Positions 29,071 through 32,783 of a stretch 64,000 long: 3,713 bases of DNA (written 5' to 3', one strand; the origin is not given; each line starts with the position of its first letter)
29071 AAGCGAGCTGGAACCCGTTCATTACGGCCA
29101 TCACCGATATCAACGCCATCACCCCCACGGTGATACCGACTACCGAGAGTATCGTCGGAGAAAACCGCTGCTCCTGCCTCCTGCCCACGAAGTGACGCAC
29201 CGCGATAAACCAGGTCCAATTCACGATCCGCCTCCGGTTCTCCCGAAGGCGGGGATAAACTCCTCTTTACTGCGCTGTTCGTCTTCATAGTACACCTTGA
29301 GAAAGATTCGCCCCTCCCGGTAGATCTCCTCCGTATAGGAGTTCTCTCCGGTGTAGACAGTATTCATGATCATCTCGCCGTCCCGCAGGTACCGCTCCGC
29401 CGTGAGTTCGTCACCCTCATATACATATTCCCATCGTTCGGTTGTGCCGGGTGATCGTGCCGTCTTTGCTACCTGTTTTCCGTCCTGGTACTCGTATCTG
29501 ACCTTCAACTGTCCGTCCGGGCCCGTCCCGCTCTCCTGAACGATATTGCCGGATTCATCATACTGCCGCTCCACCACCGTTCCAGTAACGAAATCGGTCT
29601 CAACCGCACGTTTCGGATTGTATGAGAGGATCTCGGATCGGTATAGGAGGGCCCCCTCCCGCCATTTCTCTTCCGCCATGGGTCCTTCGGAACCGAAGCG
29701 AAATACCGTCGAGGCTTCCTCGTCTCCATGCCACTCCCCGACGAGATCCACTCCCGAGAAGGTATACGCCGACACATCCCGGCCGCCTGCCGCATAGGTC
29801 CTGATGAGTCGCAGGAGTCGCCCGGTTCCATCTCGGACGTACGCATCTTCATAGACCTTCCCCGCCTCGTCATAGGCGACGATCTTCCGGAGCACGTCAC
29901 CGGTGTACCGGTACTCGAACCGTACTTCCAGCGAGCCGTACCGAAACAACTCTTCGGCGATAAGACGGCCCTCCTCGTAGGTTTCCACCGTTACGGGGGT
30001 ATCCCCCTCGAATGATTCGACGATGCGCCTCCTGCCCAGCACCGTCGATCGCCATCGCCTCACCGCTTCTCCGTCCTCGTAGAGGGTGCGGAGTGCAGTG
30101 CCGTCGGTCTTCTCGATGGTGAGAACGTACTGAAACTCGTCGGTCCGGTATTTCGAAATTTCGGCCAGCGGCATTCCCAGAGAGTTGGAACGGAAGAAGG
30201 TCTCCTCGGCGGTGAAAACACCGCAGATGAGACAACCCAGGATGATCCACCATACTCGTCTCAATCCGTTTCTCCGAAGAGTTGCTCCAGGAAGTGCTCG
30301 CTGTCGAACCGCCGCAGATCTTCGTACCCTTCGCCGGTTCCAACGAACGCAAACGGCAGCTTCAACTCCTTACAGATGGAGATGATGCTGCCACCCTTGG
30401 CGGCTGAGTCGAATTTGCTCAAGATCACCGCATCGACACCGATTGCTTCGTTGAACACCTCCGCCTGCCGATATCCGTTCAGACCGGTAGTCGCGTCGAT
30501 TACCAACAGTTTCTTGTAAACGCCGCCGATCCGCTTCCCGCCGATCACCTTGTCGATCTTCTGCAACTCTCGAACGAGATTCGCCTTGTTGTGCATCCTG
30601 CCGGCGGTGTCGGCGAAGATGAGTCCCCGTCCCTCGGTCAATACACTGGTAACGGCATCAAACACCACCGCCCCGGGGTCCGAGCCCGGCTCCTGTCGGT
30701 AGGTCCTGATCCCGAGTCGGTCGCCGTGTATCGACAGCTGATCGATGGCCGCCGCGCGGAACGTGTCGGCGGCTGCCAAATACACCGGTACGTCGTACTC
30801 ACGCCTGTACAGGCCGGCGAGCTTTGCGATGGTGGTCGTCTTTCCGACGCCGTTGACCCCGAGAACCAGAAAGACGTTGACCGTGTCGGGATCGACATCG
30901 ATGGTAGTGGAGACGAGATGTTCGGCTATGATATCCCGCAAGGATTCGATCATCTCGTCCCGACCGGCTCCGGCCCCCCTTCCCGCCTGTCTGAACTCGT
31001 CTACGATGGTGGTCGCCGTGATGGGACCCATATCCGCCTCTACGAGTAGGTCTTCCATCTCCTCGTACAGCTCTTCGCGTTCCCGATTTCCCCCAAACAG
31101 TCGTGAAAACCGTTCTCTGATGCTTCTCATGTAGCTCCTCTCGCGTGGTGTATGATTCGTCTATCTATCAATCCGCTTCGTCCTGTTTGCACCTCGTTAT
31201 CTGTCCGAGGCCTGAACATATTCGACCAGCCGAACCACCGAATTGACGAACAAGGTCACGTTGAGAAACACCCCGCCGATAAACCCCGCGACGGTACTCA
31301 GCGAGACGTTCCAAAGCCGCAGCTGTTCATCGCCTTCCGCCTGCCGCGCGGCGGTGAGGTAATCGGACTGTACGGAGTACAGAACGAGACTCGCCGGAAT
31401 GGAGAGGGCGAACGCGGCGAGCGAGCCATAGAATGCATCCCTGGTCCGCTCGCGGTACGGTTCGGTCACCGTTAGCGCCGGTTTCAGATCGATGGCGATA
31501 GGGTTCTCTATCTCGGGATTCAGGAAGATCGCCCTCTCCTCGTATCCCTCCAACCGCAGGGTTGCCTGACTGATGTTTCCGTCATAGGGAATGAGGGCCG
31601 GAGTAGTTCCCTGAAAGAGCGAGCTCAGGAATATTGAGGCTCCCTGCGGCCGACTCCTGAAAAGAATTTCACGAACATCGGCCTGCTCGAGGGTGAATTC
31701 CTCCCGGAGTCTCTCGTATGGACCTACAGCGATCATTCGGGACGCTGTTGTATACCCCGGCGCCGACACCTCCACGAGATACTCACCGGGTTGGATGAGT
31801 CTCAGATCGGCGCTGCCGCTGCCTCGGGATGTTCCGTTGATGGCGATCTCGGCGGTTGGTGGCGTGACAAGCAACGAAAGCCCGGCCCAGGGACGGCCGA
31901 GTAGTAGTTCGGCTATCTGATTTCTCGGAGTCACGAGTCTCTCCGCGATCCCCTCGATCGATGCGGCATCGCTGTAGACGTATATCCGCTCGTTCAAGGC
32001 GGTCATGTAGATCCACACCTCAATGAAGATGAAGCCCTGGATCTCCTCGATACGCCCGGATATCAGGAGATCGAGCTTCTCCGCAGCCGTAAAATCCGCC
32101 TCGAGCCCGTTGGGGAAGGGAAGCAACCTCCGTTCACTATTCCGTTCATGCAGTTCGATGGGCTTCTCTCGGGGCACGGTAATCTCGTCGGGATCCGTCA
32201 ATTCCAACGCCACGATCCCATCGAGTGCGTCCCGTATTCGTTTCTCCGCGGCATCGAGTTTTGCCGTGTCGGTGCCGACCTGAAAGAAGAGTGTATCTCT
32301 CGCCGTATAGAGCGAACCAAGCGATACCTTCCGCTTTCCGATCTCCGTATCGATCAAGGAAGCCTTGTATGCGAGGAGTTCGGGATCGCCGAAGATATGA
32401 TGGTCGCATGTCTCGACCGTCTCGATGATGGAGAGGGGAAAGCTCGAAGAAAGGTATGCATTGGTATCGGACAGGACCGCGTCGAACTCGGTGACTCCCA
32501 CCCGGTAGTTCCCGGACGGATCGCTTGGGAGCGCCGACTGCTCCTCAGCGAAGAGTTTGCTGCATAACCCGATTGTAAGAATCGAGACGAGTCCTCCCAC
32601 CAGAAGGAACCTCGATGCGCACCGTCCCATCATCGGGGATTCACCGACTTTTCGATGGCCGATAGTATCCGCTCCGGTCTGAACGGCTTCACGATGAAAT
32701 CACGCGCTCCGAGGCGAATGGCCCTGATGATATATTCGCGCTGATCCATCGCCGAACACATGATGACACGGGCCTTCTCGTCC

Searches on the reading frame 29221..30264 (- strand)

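Call 70: search_protein_families(library=pfam, proteins=[window:29221-30264:-], max_evalue=0.01)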
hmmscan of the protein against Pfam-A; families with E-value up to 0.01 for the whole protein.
window:29221-30264:- (347 aa): 1 family
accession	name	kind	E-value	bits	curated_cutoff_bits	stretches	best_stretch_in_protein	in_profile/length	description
PF07661.19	MORN_2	-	0.0032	17.9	29.6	0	231-244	4-17/22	MORN repeat variant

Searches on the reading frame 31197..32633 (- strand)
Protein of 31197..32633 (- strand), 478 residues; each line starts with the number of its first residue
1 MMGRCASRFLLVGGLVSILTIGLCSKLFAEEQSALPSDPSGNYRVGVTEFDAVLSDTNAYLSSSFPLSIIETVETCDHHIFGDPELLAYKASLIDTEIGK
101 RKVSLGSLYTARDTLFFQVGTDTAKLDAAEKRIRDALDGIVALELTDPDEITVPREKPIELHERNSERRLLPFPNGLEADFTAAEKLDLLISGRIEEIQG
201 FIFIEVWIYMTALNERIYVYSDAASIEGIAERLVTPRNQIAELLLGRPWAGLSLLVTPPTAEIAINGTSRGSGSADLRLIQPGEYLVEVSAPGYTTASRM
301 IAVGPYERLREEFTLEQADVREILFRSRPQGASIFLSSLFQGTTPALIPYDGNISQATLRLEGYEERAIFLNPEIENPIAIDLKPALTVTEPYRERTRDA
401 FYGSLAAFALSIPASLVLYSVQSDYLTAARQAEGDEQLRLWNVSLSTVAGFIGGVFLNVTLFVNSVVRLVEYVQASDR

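Call 70: search_protein_families(library=pfam, proteins=[window:31197-32633:-], max_evalue=0.01)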
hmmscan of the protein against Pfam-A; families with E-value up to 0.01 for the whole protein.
window:31197-32633:- (478 aa): 2 families
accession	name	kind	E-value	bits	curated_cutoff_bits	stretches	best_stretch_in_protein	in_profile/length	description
PF08308.17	PEGA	-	2.4e-11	43.8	20.8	1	256-318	8-70/71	PEGA domain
PF13620.12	CarboxypepD_reg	-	1.4e-06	28.9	32.3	1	246-315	11-81/82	Carboxypeptidase regulatory-like domain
